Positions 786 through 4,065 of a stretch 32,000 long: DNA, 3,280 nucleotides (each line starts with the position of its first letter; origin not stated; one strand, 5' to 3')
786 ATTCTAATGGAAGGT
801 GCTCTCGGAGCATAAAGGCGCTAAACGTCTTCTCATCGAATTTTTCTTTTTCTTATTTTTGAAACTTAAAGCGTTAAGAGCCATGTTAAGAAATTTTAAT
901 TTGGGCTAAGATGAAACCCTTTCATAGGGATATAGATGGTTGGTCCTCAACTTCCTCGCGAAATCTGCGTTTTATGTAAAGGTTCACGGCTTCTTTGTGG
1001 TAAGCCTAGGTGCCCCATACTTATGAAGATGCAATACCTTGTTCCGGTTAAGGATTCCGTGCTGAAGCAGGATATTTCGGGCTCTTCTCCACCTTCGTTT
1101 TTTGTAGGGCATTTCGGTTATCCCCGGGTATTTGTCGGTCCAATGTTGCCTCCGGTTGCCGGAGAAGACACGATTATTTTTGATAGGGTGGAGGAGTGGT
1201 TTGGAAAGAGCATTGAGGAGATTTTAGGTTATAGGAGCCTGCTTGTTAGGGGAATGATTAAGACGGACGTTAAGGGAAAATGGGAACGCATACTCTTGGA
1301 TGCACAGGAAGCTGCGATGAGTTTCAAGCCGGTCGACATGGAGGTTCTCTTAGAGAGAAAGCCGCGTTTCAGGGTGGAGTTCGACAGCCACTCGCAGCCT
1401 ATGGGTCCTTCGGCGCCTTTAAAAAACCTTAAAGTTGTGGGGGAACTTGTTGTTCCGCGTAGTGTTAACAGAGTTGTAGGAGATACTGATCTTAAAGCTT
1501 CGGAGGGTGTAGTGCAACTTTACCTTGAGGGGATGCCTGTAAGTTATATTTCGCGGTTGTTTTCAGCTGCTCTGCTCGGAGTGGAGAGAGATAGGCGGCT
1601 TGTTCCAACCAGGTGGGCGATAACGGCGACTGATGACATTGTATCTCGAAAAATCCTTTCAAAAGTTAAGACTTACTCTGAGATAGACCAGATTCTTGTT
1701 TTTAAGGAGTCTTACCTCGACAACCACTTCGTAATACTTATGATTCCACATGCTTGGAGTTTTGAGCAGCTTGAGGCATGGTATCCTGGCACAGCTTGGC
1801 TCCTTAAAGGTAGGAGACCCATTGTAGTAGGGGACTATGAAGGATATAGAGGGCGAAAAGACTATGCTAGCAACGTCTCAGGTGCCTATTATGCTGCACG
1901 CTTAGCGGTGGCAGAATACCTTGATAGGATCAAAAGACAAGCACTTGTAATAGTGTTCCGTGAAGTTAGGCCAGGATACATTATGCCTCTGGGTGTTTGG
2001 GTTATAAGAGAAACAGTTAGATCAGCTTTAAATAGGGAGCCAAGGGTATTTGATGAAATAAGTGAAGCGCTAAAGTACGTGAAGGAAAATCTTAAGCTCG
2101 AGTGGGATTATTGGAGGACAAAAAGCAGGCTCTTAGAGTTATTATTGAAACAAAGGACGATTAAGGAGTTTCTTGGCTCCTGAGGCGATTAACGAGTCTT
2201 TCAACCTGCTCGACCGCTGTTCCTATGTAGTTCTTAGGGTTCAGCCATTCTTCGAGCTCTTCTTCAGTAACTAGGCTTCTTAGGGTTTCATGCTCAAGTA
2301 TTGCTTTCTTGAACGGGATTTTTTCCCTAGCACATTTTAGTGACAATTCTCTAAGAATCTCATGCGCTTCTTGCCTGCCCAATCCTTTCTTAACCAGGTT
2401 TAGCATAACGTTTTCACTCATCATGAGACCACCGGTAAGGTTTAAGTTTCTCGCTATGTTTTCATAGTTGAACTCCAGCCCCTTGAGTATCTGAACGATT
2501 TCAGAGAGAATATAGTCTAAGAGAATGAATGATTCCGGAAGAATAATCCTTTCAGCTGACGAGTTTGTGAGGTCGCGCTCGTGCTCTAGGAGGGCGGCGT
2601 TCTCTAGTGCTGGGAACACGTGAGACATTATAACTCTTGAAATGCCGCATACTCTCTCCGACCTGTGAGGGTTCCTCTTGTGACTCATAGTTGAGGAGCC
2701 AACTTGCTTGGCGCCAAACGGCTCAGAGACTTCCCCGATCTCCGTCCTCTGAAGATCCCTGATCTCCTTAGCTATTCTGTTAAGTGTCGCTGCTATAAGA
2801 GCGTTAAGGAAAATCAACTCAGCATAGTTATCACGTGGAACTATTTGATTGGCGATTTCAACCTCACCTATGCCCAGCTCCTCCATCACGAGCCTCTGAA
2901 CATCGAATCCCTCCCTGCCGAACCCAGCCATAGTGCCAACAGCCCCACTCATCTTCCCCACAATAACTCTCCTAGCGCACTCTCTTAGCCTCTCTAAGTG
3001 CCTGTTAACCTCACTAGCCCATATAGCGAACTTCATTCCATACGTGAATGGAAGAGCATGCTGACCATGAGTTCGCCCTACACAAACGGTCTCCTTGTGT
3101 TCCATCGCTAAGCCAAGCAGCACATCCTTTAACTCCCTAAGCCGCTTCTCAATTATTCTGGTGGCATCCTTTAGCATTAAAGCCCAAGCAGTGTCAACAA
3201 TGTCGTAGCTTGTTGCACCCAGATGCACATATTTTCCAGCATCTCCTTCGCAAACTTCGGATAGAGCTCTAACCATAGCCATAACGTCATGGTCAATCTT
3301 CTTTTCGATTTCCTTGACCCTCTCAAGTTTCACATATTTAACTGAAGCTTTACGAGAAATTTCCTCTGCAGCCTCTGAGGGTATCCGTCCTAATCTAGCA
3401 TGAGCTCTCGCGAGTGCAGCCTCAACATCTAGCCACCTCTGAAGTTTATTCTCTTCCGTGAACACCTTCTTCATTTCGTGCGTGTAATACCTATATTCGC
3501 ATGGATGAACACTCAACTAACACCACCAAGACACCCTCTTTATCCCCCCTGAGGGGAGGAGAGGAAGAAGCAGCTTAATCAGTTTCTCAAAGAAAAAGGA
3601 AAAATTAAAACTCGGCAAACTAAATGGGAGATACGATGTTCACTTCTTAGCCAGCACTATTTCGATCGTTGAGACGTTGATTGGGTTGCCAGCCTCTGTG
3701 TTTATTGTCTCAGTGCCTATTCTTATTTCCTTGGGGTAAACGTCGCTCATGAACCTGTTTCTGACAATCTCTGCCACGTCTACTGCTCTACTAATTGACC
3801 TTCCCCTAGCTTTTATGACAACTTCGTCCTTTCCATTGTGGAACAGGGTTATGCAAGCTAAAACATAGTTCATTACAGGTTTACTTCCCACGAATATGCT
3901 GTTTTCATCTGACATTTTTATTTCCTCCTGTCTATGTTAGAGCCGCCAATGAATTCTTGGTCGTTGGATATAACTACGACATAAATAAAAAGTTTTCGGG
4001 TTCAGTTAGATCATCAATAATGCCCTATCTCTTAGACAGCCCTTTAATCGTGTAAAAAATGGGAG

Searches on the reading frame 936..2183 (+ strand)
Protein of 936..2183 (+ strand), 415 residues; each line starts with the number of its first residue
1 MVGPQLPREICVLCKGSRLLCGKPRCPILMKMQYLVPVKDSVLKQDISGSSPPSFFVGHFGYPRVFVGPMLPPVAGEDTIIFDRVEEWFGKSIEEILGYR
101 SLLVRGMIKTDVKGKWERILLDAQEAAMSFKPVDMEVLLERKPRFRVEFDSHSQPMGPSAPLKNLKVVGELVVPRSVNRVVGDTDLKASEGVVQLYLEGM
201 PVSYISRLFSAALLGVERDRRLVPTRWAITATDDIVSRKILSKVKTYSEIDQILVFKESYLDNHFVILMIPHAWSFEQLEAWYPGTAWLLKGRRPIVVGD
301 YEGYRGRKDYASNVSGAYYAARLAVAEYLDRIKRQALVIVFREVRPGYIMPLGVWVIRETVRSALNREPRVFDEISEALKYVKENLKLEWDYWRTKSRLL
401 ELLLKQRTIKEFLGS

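Call 13: search_protein_families(library=pfam, proteins=[window:936-2183:+], max_evalue=0.001)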
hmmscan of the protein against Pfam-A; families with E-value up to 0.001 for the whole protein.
window:936-2183:+ (415 aa): 2 families
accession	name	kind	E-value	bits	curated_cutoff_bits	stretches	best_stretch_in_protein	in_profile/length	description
PF04894.17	Nre_N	-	9e-99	331.1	25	1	20-288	1-269/270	Archaeal Nre, N-terminal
PF04895.17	Nre_C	-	1.1e-40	138.4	27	1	302-412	1-110/110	Archaeal Nre, C-terminal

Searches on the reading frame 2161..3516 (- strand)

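Call 13: search_protein_families(library=pfam, proteins=[window:2161-3516:-], max_evalue=0.001)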
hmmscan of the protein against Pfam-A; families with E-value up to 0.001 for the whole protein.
window:2161-3516:- (451 aa): 4 families
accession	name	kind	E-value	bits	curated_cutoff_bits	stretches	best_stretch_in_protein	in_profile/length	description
PF00206.25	Lyase_1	-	2.3e-57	195.2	27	1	12-297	7-311/312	Lyase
PF10397.14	ADSL_C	-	4.8e-25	88.1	32.7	1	363-440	1-78/79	Adenylosuccinate lyase C-terminus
PF08328.16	ASL_C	-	8e-05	23.1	35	1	312-431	3-115/115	Adenylosuccinate lyase C-terminal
PF14698.11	ASL_C2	-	0.00022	22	27.3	0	374-430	11-67/69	Argininosuccinate lyase C-terminal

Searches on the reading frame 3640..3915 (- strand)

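Call 13: search_protein_families(library=pfam, proteins=[window:3640-3915:-], max_evalue=0.001)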
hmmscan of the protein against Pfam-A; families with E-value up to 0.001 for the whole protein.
window:3640-3915:- (91 aa): 1 family
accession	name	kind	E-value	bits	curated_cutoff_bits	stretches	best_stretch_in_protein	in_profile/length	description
PF01918.27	Alba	-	2.3e-23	82.2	25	1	5-58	1-55/66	Alba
